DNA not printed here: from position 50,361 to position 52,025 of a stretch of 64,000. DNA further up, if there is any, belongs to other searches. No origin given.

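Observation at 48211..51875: Lipid-carrier recycling neighbourhood: DgkA-like kinase, UppP, and a DedA-PAP2 fusion protein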

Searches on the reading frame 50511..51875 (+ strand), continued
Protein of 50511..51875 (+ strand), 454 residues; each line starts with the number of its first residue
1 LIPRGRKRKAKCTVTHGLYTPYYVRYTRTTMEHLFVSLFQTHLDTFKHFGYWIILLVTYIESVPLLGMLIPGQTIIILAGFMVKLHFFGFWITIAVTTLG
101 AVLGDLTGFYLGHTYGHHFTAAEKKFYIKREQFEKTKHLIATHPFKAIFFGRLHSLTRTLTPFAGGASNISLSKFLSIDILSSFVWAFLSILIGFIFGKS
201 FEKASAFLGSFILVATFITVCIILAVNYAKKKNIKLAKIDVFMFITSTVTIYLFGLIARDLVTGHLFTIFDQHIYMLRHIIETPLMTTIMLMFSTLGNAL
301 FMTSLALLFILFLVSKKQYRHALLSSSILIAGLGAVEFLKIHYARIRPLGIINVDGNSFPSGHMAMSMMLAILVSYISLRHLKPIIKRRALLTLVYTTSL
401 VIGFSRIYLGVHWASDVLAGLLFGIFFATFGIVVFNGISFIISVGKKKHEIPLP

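Call 15: find_encoding_contigs(protein=P0036, flank=6000, max_places=1)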
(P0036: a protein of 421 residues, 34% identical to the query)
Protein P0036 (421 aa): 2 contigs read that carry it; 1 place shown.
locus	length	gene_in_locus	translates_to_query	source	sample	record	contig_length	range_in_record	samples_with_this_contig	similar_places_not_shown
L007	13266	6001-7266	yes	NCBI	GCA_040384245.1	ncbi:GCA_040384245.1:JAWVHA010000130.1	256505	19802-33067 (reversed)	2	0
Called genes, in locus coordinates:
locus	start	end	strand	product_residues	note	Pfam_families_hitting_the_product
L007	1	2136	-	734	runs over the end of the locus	PF00133:tRNA-synt_1, PF09334:tRNA-synt_1g (weak), PF13603:tRNA-synt_1_2 (faint), PF09334:tRNA-synt_1g, PF00133:tRNA-synt_1, PF08264:Anticodon_1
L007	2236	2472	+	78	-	-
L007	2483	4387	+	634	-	PF00009:GTP_EFTU, PF14492:EFG_III (weak), PF00679:EFG_C, PF06421:LepA_C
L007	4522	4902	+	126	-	PF04977:DivIC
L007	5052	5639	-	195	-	PF00702:Hydrolase, PF13419:HAD_2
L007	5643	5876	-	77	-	PF00462:Glutaredoxin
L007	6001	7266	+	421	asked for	PF09335:VTT_dom, PF01569:PAP2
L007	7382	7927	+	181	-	PF02698:DUF218 (weak)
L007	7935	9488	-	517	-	PF01676:Metalloenzyme, PF06415:iPGM_N, PF01663:Phosphodiest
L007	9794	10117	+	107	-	PF03551:PadR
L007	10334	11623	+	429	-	PF08245:Mur_ligase_M (faint), PF02875:Mur_ligase_C, PF27239:FOL3_C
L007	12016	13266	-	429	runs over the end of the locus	PF03952:Enolase_N, PF00113:Enolase_C, PF13378:MR_MLE_C (weak)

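Call 16: find_encoding_contigs(protein=P0046, flank=6000, max_places=1)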
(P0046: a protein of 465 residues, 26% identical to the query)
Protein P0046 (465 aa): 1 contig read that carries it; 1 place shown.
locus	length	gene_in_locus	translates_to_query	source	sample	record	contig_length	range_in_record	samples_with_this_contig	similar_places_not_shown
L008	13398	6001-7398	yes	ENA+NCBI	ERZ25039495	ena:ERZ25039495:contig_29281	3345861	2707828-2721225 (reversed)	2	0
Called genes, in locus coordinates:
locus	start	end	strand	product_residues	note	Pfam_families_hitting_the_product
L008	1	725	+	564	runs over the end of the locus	PF02878:PGM_PMM_I, PF02879:PGM_PMM_II, PF02880:PGM_PMM_III, PF00408:PGM_PMM_IV (weak)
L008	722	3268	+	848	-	PF11897:DUF3417, PF00343:Phosphorylase, PF28476:GlgP_C (weak)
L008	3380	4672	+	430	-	PF00324:AA_permease, PF13520:AA_permease_2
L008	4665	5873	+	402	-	PF00871:Acetate_kinase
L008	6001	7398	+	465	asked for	PF09335:VTT_dom, PF01569:PAP2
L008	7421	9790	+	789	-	PF09364:XFP_N, PF03894:XFP, PF09363:XFP_C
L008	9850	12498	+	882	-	PF00690:Cation_ATPase_N, PF00122:E1-E2_ATPase, PF00702:Hydrolase, PF11154:DUF2934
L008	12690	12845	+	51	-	PF11752:DUF3309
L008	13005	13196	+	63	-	PF28077:THIVI_2564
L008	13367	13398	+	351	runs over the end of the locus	PF00274:Glycolytic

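Call 17: search_solved_structures(query=window:50601-51875:+, max_evalue=1, show_alignments=4)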
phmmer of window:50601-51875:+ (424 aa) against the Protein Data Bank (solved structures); distinct sequences matched with E-value up to 1: 16.
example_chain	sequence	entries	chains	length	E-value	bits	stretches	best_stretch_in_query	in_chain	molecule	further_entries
5jki_A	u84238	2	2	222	5e-11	45.8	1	218-397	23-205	Putative lipid phosphate phosphatase YodM | Phosphatidylglycerophosphatase B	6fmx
6ebu_A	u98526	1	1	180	6.4e-07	32.3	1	244-400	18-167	LpxE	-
1d2t_A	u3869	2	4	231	0.0014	21.3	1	289-394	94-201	ACID PHOSPHATASE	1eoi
2akc_A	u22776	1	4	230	0.0025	20.5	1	321-398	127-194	class A nonspecific acid phosphatase PhoN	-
1iw8_A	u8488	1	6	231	0.0026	20.4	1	290-394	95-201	acid phosphatase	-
2a96_A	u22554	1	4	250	0.0031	20.2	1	321-395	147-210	class A nonspecific acid phosphatase PhoN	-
8yc1_A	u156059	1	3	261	0.0038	19.9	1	289-395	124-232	Acid phosphatase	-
2ipb_A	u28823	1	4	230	0.0053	19.4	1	321-398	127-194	Class A nonspecific acid phosphatase PhoN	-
9jq0_A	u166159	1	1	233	0.019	17.6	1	289-395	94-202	Acid phosphatase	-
9l0i_A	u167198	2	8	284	0.042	16.4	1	328-401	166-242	Phospholipid phosphatase 1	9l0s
9qcj_A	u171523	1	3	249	0.054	16.1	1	291-395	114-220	Major phosphate-irrepressible acid phosphatase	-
21nw_A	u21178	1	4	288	0.06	15.9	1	327-402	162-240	Phospholipid phosphatase 2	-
9qci_A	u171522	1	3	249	0.068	15.8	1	291-395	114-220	Major phosphate-irrepressible acid phosphatase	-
9htz_A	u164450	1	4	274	0.1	15.2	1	322-400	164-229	Phosphatase PAP2 family protein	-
5jwy_A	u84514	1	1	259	0.25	13.9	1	326-393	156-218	Phosphatidylglycerophosphatase B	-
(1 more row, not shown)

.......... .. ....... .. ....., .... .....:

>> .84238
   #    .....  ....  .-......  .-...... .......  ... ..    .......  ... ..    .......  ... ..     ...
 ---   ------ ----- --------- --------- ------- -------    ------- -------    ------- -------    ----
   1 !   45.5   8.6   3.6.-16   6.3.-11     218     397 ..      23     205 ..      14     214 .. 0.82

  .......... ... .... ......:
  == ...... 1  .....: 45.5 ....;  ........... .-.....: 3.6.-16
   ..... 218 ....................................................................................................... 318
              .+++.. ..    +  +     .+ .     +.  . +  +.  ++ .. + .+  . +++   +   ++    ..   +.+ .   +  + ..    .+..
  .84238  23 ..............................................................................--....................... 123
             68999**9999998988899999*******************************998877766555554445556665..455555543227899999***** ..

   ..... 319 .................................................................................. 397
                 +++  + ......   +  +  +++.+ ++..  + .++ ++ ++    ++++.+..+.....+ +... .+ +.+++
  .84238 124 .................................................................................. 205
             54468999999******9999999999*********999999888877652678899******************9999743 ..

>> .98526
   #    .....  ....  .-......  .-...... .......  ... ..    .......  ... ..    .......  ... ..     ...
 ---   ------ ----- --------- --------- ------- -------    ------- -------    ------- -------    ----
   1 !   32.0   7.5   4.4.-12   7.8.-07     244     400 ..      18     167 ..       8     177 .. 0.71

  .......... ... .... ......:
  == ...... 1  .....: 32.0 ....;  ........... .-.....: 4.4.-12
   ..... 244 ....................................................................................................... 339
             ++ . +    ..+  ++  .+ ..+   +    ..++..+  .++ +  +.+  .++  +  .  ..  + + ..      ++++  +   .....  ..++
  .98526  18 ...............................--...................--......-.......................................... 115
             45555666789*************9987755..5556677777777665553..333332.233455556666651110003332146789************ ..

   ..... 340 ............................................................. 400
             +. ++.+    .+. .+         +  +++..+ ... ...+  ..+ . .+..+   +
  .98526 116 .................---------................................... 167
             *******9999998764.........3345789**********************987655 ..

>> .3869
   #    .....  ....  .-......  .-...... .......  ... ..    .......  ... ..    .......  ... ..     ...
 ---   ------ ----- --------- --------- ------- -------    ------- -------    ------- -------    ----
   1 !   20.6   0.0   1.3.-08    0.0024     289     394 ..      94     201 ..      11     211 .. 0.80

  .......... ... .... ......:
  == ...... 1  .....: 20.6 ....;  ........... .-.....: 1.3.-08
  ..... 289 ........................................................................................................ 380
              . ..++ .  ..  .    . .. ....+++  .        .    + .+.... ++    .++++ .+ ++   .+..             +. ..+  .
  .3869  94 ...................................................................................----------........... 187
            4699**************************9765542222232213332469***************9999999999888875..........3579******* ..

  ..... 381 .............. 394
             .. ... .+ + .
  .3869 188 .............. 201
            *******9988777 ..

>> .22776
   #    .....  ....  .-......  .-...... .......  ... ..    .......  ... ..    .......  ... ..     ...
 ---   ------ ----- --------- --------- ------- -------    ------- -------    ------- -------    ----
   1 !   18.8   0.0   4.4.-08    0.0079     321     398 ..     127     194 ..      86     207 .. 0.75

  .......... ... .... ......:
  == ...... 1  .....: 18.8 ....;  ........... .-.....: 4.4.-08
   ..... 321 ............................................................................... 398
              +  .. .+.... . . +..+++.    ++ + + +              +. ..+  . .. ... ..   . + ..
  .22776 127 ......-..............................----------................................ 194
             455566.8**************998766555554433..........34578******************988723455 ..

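Call 32: predict_structure(alignment_id=A1)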
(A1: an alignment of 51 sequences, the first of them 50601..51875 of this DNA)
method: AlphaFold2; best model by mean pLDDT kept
length: 424 residues; sequences in the alignment: 51
mean_pLDDT: 86.7   pTM: 0.61
mean pLDDT of the five models: 86.7, 86.2, 85.2, 84.2, 83.9
residues with pLDDT >= 90: 222; 70-90: 161; 50-70: 36; < 50: 5
segments of 3 or more residues with pLDDT < 50: 1-4
pLDDT, mean of each block of 10 residues (from residue 1): 51 75 92 82 87 88 96 93 77 63 85 90 83 88 93 94 87 59 68 75 80 88 89 82 89 94 94 97 97 98 96 90 89 98 95 94 97 96 96 97 90 81 51
secondary structure, 60 per line:
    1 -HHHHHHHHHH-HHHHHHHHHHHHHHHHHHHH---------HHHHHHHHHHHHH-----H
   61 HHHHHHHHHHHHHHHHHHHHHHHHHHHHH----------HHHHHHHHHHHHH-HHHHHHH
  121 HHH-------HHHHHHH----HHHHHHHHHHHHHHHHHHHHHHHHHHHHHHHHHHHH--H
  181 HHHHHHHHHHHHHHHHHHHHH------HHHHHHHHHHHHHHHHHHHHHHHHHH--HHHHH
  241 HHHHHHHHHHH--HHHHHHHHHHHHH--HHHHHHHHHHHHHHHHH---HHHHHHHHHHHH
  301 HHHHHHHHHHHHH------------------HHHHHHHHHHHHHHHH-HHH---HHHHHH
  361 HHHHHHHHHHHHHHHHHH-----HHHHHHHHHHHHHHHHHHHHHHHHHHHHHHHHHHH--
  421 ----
elements in order: H2-11 H13-32 H42-54 H60-89 H100-112 H114-123 H131-137 H142-177 H180-201 H208-233 H236-251 H254-266 H269-285 H289-313 H332-347 H355-378 H384-418

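Call 36: fold_search(model_id=the predicted structure, library=pdb)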
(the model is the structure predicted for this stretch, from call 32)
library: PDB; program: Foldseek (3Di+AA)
matches with E <= 10: 121; with E <= 0.001: 1
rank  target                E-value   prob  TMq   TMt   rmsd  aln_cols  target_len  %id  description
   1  5jki                  3.4e-05  1.00  0.40  0.79   3.6       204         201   22  Crystal structure of the first transmembrane PAP2 type phosphatidylglycerolphosphate phosphatase from Bacillus subtilis (released 2017-02-22)
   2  6ebu                  2.6e-03  1.00  0.30  0.72   4.4       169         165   25  Crystal structure of Aquifex aeolicus LpxE (released 2019-06-26)
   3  2akc_A                2.0e-02  1.00  0.28  0.48   5.4       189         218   22  Crystal structure of tungstate complex of the PhoN protein from S. typhimurium (released 2006-05-23)
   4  9jtl                  2.9e-02  1.00  0.31  0.38  10.6       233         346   16  Human glucose 6 phosphate catalytic subunit 1 (hG6PC1) in apo state. (released 2025-08-06)
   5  9jtn                  3.1e-02  1.00  0.30  0.37  10.6       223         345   16  Human glucose 6 phosphate catalytic subunit 1 (hG6PC1) bound with phosphate. (released 2025-08-06)
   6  9jtm                  3.5e-02  1.00  0.30  0.36  10.4       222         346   16  Human glucose 6 phosphate catalytic subunit 1 (hG6PC1) bound with G6P (released 2025-08-06)
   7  2a96_A                3.7e-02  1.00  0.28  0.50   5.3       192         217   21  Crystal structure of phosphate tethered PhoN of S. typhimurium (released 2006-05-23)
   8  9j7v                  5.0e-02  1.00  0.30  0.36  10.9       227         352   18  Human G6PC1 in apo state (released 2025-02-05)
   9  8bm3_A                5.4e-02  1.00  0.34  0.57   5.9       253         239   12  H207A mutant of E. coli PgpB, a PAP2 type phosphatidyl glycerol phosphate and C55-PP phosphatase, in complex with farn (released 2023-11-22)
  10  8yc1_A                5.6e-02  1.00  0.29  0.49   7.8       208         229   21  Acid phosphate hydrolase from Shigella flexneri (apo) (released 2025-02-19)
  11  2ipb_A                5.9e-02  1.00  0.28  0.48   5.3       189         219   22  Crystal structure of T159D mutant of S. Typhimurium PhoN protein (released 2007-03-06)
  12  9j7u                  6.4e-02  1.00  0.28  0.33   5.4       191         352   17  H176A mutant of human G6PC1 in complex with G6P (released 2025-02-05)
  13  9qcj_B                6.4e-02  1.00  0.29  0.51   6.8       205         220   24  Crystal structure of PhoC wild type acid phosphatase (released 2026-01-14)
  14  9qci_B                6.4e-02  1.00  0.28  0.49   8.1       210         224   22  Crystal structure of PhoC mutant acid phosphatase (released 2026-01-14)
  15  9qcj_A                6.7e-02  1.00  0.27  0.47   7.6       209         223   23  Crystal structure of PhoC wild type acid phosphatase (released 2026-01-14)
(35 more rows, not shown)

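Call 41: find_related_loci(query=A2, collection=genome_contigs, flank=8000)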
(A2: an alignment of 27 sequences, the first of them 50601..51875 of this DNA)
Query A2 (424 aa) in genome_contigs; peptide patterns used: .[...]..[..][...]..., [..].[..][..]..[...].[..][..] (x = any residue, [..] = any of these).
600 stretches matched a pattern (row limit reached: there are more); 554 encode a relative of the query (tblastn E <= 1e-3); the best 80 are kept; 80 distinct loci.
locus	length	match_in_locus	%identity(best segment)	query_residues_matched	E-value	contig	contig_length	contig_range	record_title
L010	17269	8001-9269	57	1-424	3e-151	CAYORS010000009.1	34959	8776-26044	MAG TPA_asm: uncultured Candidatus Saccharibacteria bacterium isolate SRP135725_co1_34 genome assembly, contig: NODE_127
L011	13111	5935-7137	34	16-417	1e-66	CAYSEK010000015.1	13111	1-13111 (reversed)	MAG TPA_asm: uncultured Candidatus Saccharibacteria bacterium isolate SRP128015_co3_135 genome assembly, contig: NODE_52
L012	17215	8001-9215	35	7-409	2e-65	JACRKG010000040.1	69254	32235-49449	MAG: Candidatus Woesearchaeota archaeon isolate NC_groundwater_1849_Pr3_B-0.1um_32_19 SR-2_scaffold_141_3148665, whole g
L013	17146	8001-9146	33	20-399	4e-61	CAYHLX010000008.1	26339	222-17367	MAG TPA_asm: uncultured Candidatus Saccharibacteria bacterium isolate ERP119705_co13_651 genome assembly, contig: NODE_2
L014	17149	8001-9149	32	17-396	1e-59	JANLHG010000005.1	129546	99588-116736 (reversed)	MAG: Patescibacteria group bacterium isolate P6-11 k99_343630, whole genome shotgun sequence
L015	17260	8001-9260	34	1-417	2e-57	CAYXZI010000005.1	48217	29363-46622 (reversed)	MAG TPA_asm: uncultured Candidatus Saccharibacteria bacterium isolate SRP219642_co4_163 genome assembly, contig: NODE_10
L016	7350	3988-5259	31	1-422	2e-57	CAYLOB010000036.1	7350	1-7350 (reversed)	MAG TPA_asm: uncultured Candidatus Saccharibacteria bacterium isolate SRP286056_co3_393 genome assembly, contig: NODE_13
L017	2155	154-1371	31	1-403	4e-57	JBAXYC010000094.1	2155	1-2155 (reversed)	MAG: bacterium isolate ELA755 MAG755_94, whole genome shotgun sequence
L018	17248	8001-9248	32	5-421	2e-55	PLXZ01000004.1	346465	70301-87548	MAG: Candidatus Taylorbacteria bacterium isolate palsa_1337 73.20120700_P3D.324_contig_17162, whole genome shotgun seque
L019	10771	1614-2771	31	20-399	2e-54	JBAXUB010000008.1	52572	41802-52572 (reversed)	MAG: Candidatus Taylorbacteria bacterium isolate ELA650 MAG650_8, whole genome shotgun sequence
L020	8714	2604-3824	33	17-420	4e-54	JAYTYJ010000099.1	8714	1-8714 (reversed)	MAG: Candidatus Taylorbacteria bacterium isolate GFS_6108 GFS_6108_98, whole genome shotgun sequence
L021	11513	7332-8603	34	1-421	2e-53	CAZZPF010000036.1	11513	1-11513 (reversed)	MAG TPA_asm: uncultured Candidatus Saccharibacteria bacterium isolate binchicken_co203_538 genome assembly, contig: k141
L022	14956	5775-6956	30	14-404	2e-52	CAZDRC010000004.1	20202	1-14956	MAG TPA_asm: uncultured Candidatus Saccharibacteria bacterium isolate SRP062349_co2_85 genome assembly, contig: NODE_144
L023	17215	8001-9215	28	3-403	3e-50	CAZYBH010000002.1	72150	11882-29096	MAG TPA_asm: uncultured Candidatus Saccharibacteria bacterium isolate SRP257259_co1_236 genome assembly, contig: NODE_33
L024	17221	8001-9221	30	17-424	2e-45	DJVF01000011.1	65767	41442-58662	MAG TPA_asm: Patescibacteria group bacterium UBA6263 UBA6263_contig_69431, whole genome shotgun sequence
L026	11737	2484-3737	24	13-410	2e-37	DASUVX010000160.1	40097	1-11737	MAG TPA_asm: Pseudonocardiaceae bacterium isolate SMAG_U1826 k141_348655, whole genome shotgun sequence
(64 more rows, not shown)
